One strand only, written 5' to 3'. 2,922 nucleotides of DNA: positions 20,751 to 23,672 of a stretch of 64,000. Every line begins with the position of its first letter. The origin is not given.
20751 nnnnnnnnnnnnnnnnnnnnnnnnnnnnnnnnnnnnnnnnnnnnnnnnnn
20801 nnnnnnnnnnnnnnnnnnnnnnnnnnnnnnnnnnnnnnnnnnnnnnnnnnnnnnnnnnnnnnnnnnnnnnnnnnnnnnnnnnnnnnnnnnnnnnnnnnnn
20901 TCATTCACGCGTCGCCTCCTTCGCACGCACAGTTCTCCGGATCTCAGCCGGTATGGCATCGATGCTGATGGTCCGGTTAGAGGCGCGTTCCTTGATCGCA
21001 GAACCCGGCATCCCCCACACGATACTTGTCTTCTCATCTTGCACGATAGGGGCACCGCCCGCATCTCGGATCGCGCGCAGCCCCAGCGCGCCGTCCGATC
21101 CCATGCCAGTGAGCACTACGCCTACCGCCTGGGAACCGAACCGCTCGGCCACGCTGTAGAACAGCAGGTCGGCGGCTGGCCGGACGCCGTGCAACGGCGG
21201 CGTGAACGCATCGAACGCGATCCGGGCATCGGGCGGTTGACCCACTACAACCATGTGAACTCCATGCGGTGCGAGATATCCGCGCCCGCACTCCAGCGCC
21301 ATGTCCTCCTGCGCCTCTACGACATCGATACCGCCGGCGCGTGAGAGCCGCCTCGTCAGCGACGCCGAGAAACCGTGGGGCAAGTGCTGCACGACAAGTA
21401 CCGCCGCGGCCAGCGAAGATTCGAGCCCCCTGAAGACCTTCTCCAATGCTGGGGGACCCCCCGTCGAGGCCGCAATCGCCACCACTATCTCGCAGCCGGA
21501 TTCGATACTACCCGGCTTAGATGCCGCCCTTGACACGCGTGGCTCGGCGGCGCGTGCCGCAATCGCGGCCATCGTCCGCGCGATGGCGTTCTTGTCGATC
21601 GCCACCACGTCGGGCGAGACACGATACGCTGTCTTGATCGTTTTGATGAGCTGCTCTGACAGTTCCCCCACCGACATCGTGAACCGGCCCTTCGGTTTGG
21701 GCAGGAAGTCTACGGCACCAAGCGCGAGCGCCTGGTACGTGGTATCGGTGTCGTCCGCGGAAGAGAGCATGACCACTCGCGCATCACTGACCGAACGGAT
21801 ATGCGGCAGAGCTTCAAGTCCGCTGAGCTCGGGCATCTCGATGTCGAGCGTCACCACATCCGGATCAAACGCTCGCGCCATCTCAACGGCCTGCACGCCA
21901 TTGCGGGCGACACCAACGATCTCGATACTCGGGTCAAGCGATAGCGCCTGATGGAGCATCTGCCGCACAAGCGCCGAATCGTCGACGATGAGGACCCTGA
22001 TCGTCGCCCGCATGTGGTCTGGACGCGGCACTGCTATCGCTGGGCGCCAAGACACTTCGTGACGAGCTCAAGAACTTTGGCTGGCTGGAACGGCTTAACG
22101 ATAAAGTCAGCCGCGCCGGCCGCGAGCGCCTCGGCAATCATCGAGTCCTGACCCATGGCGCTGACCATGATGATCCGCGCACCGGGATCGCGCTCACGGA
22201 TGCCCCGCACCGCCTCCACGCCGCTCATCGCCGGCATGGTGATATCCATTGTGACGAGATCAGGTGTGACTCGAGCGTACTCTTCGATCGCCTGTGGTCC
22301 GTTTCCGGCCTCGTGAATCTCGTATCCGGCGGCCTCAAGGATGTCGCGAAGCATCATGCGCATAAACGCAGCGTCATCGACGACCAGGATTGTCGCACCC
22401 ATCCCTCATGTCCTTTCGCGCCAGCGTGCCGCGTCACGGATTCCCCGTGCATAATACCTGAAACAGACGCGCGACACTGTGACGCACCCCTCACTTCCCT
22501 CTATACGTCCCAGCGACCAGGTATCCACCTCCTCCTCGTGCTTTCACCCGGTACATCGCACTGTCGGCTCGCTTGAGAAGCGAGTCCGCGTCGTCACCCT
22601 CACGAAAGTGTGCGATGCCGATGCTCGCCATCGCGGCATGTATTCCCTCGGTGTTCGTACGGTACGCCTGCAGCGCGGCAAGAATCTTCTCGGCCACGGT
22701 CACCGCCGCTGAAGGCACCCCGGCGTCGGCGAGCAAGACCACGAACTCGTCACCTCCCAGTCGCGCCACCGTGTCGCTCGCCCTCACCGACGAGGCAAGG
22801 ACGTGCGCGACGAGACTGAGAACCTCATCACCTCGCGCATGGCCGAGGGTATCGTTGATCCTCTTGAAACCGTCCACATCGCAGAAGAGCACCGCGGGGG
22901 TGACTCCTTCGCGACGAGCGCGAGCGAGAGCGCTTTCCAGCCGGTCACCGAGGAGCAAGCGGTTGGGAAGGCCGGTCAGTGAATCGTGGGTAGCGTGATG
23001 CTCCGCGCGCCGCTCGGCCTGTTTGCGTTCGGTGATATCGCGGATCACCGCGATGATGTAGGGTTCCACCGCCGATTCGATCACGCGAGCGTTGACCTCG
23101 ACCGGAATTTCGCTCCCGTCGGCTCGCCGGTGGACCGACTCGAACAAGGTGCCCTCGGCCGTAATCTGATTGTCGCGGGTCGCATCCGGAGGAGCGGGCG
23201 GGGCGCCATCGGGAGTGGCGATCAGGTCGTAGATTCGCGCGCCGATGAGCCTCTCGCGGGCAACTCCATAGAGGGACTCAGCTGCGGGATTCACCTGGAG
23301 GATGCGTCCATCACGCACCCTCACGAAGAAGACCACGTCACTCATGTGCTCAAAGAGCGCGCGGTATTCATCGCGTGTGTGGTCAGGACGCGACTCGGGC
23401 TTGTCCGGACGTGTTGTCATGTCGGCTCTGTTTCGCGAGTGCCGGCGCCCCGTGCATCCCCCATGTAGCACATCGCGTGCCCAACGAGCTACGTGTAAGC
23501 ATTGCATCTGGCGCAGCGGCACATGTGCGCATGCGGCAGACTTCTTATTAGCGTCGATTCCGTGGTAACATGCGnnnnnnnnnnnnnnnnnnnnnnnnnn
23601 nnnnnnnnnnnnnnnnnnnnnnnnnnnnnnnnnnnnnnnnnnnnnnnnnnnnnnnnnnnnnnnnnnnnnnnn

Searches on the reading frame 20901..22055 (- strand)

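Call 10: search_protein_families(library=pfam, proteins=[window:20901-22055:-], max_evalue=0.001)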
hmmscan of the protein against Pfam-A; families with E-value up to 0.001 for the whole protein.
window:20901-22055:- (384 aa): 2 families
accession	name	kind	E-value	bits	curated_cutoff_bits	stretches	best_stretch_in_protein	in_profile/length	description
PF01339.22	CheB_methylest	-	8.5e-56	188.8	24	1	192-372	1-174/174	CheB methylesterase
PF00072.30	Response_reg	-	2.7e-24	85.9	30.2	1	21-122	1-101/111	Response regulator receiver domain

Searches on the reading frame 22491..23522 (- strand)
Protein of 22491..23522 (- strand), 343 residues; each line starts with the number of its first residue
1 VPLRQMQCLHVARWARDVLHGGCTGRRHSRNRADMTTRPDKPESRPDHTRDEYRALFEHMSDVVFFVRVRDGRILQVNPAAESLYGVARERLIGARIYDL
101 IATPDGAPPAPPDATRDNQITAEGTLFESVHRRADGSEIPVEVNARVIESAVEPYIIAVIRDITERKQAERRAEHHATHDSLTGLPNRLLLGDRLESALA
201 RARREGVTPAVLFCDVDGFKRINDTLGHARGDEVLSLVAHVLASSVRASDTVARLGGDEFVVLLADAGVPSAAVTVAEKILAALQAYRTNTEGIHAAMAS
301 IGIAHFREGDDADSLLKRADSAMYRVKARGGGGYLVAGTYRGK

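Call 10: search_protein_families(library=pfam, proteins=[window:22491-23522:-], max_evalue=0.001)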
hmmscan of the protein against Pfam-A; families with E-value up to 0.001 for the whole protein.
window:22491-23522:- (343 aa): 6 families
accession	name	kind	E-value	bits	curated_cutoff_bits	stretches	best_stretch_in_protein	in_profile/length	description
PF00990.26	GGDEF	-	1.1e-45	155.8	23.8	1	177-330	1-158/161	Diguanylate cyclase, GGDEF domain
PF13426.13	PAS_9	-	7.8e-15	55.5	27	1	65-165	4-103/103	PAS domain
PF00989.32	PAS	-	6.4e-14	52.4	22.6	1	52-163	2-113/113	PAS fold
PF08448.16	PAS_4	-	6e-11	43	23.1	1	57-168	1-110/110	PAS fold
PF13188.13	PAS_8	-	2.3e-08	34.1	21.8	1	53-103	3-49/65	PAS domain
PF24820.1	Diguanyl_cycl_sensor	-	0.0005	20.4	28.1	0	56-162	1-109/109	Diguanylate cyclase-like sensor domain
